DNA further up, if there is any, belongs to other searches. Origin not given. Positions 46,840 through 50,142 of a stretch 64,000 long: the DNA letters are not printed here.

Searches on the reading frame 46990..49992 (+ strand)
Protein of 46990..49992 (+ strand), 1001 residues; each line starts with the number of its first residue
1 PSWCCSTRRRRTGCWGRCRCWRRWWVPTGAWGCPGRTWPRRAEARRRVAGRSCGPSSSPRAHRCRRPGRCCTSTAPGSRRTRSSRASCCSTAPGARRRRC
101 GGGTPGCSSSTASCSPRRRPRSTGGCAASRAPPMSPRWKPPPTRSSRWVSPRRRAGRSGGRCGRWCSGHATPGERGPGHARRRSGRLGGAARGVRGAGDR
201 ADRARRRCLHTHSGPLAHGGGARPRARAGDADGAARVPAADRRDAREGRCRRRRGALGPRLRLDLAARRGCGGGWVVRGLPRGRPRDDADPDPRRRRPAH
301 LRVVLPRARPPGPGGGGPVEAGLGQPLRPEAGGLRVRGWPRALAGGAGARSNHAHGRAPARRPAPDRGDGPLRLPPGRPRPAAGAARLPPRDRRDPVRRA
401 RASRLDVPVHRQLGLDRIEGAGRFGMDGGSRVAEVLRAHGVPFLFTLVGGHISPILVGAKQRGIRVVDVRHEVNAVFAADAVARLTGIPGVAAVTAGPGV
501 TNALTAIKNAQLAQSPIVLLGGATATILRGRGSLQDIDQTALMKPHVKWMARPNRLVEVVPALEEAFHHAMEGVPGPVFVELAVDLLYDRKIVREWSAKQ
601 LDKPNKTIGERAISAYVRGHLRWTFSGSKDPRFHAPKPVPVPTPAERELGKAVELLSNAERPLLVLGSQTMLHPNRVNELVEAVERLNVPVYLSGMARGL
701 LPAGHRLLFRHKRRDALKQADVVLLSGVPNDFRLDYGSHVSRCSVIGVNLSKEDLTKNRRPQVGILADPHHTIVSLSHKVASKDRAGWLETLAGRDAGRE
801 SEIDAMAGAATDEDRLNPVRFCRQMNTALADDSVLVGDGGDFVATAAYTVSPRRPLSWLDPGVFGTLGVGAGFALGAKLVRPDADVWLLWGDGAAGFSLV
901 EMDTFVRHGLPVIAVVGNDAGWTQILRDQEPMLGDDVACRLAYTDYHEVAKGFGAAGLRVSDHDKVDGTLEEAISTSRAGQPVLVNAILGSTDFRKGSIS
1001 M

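Call 91: search_protein_families(library=pfam, proteins=[window:46990-49992:+], max_evalue=0.0001)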
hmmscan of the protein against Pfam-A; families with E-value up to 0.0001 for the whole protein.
window:46990-49992:+ (1001 aa): 3 families
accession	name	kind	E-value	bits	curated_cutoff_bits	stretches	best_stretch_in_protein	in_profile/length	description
PF02776.23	TPP_enzyme_N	-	4.4e-34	117.2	26.8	1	426-542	1-119/119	Thiamine pyrophosphate enzyme, N-terminal TPP binding domain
PF02775.26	TPP_enzyme_C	-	4.4e-29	101.7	21.9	1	838-986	1-150/151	Thiamine pyrophosphate enzyme, C-terminal TPP binding domain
PF00205.28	TPP_enzyme_M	-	2.6e-18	66.5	30.4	1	651-774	3-135/137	Thiamine pyrophosphate enzyme, central domain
